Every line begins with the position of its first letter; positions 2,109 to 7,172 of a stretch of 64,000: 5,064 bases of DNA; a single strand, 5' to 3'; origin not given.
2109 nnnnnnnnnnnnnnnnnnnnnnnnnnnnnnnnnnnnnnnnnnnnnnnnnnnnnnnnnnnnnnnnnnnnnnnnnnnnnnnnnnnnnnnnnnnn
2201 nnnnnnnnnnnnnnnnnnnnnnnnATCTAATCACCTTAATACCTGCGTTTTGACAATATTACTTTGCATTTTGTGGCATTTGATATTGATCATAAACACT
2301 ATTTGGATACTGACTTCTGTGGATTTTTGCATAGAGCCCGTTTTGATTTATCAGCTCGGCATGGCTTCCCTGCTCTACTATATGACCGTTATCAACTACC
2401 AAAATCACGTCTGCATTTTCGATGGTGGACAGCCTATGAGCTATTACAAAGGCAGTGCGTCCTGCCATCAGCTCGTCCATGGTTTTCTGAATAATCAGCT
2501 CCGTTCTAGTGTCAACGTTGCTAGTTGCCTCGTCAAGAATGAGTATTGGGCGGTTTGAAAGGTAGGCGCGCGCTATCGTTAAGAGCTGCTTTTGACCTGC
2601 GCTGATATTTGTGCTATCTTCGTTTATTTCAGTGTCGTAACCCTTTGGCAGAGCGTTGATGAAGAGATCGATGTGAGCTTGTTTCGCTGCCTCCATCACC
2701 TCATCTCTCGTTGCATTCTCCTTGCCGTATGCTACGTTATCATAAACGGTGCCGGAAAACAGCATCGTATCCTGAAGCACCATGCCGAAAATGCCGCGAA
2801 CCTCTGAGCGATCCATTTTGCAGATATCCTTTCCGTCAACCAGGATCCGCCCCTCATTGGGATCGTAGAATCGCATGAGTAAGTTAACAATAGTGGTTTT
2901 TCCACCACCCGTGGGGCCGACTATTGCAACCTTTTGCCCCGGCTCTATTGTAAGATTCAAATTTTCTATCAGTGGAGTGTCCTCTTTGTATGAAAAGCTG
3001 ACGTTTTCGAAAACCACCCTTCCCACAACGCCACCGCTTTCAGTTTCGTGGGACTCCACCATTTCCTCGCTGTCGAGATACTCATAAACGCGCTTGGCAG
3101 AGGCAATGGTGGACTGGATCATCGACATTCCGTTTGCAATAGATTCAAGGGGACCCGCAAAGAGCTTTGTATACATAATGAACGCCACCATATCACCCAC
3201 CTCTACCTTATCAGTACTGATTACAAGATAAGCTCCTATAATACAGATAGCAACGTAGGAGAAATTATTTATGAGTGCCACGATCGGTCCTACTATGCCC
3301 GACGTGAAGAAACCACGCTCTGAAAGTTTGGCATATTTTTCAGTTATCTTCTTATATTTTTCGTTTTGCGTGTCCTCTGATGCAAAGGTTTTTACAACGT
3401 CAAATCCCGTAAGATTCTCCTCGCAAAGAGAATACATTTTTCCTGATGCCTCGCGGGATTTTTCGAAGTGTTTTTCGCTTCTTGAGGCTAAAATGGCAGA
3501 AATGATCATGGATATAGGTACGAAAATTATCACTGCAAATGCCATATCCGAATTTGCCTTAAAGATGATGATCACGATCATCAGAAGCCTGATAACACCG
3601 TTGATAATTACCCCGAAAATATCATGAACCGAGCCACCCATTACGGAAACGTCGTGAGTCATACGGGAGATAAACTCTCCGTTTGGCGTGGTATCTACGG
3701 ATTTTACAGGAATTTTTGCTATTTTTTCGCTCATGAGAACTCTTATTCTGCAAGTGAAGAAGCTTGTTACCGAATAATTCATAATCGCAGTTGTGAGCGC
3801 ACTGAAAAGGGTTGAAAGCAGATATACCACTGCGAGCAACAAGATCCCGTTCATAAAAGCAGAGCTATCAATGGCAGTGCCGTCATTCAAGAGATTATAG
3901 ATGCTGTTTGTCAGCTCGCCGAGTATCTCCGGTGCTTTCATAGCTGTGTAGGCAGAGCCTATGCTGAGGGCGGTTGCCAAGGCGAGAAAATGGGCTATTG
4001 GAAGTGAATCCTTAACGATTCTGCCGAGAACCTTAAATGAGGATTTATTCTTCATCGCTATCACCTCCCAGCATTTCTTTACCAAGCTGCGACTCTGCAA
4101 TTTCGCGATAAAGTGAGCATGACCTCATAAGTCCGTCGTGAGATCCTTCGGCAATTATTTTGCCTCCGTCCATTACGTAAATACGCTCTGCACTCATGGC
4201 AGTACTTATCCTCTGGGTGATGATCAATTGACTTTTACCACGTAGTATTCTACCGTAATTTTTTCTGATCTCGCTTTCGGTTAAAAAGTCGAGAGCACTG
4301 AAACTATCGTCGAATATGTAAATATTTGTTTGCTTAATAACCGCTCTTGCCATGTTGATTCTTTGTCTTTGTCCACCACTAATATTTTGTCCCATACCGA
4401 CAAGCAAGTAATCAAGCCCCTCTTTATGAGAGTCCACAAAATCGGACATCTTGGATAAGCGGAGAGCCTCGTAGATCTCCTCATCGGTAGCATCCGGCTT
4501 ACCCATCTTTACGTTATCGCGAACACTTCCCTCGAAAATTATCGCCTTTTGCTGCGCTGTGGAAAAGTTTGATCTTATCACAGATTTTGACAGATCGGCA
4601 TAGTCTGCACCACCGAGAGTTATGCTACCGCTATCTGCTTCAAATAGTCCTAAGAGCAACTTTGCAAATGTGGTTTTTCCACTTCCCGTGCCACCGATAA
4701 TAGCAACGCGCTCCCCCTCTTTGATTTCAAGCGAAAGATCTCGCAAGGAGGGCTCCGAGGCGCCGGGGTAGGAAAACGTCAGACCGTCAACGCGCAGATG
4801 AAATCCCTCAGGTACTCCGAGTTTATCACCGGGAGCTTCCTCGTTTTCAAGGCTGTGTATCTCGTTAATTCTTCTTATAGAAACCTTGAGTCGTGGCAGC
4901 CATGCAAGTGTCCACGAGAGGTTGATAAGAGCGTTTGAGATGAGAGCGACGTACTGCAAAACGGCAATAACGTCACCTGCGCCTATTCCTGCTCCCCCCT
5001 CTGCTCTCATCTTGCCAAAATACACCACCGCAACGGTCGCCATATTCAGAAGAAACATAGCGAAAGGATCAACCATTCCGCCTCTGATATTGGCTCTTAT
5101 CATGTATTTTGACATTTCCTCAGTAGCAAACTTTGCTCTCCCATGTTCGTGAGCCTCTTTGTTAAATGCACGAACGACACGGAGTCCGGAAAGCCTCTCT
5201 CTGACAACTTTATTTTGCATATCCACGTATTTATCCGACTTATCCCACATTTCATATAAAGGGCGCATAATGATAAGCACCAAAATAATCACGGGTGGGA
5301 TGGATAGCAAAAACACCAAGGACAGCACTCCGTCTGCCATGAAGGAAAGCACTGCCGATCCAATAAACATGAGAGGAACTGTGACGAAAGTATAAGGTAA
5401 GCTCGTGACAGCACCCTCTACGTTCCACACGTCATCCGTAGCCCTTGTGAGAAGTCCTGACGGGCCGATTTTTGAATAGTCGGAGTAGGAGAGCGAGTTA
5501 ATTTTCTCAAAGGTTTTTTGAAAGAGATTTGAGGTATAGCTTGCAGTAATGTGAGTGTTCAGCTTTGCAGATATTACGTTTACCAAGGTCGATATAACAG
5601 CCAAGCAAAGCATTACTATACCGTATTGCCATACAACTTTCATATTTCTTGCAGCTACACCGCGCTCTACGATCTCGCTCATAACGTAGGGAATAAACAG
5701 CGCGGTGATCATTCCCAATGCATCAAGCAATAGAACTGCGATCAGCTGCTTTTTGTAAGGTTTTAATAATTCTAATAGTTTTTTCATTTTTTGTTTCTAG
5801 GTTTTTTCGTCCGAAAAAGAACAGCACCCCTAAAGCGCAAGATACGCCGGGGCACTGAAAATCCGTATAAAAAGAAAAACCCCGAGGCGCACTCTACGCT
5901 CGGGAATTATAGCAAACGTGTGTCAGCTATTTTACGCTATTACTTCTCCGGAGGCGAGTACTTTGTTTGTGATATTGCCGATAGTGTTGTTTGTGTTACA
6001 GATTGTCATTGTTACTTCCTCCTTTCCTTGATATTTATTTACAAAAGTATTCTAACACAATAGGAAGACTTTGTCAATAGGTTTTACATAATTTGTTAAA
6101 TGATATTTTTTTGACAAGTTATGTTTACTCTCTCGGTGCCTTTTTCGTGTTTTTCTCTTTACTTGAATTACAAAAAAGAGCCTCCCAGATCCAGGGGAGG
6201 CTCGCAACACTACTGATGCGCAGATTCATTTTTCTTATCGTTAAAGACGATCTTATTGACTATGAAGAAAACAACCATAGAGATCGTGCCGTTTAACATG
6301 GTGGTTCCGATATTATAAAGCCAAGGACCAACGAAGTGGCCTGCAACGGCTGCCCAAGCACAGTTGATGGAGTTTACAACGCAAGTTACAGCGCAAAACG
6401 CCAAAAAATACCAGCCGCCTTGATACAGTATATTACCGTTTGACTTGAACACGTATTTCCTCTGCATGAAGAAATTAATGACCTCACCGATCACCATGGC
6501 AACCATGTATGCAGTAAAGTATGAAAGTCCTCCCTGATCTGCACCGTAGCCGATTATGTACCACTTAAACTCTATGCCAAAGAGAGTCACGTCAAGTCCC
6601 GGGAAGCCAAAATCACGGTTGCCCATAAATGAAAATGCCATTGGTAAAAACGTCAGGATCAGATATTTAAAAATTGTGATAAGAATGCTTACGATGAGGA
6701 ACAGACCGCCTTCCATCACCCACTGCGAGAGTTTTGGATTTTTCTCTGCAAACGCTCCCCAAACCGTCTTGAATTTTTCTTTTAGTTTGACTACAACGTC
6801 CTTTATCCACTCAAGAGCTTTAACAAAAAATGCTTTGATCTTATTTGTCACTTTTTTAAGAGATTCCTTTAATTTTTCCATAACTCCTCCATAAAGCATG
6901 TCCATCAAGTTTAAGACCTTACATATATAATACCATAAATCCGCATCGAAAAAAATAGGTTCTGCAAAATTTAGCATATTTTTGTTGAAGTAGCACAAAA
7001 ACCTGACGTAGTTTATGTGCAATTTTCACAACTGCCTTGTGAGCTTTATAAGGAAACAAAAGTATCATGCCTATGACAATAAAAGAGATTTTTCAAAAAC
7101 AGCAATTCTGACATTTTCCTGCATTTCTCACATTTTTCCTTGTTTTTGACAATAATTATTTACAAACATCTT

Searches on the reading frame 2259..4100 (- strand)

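Call 60: search_protein_families(library=pfam, proteins=[window:2259-4100:-], max_evalue=0.0001)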
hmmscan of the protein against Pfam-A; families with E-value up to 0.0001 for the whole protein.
window:2259-4100:- (613 aa): 3 families
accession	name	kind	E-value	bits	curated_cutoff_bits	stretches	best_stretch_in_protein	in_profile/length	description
PF00664.28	ABC_membrane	-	1.8e-41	143.1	28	1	40-318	2-274/274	ABC transporter transmembrane region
PF00005.33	ABC_tran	-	6.9e-31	108.1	25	1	379-527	2-137/137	ABC transporter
PF02463.25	SMC_N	-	1.3e-05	25.1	40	0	460-569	115-211/220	RecF/RecN/SMC N terminal domain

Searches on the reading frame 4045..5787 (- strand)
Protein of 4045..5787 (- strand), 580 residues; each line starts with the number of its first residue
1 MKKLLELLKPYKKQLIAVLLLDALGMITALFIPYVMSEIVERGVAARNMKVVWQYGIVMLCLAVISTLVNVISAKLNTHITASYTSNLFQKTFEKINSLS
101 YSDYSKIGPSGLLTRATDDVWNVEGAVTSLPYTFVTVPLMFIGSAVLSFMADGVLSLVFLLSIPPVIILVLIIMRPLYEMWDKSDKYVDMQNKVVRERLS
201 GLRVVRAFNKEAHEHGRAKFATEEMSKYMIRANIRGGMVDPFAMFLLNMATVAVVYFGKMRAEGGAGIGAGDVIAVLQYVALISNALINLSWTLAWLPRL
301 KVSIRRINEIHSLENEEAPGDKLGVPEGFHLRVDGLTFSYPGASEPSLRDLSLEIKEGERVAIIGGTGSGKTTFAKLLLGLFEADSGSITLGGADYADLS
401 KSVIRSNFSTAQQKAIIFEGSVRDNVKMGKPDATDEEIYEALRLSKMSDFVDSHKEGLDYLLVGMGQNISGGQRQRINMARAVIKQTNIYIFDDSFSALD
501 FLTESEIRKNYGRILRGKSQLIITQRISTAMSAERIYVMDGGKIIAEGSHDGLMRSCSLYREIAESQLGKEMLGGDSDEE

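Call 60: search_protein_families(library=pfam, proteins=[window:4045-5787:-], max_evalue=0.0001)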
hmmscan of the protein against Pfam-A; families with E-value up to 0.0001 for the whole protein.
window:4045-5787:- (580 aa): 2 families
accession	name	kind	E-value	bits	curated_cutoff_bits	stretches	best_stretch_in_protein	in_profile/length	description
PF00664.28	ABC_membrane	-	6.3e-32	111.8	28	1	15-287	1-274/274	ABC transporter transmembrane region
PF00005.33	ABC_tran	-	7.4e-26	91.8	25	1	348-496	1-136/137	ABC transporter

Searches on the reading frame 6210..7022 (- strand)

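Call 60: search_protein_families(library=pfam, proteins=[window:6210-7022:-], max_evalue=0.0001)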
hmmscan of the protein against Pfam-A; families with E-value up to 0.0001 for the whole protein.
window:6210-7022:- (270 aa): 1 family
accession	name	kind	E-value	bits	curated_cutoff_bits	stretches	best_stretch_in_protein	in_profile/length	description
PF04138.20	GtrA_DPMS_TM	-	3.1e-06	27.8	26.1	1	164-259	24-115/117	GtrA/DPMS, transmembrane domain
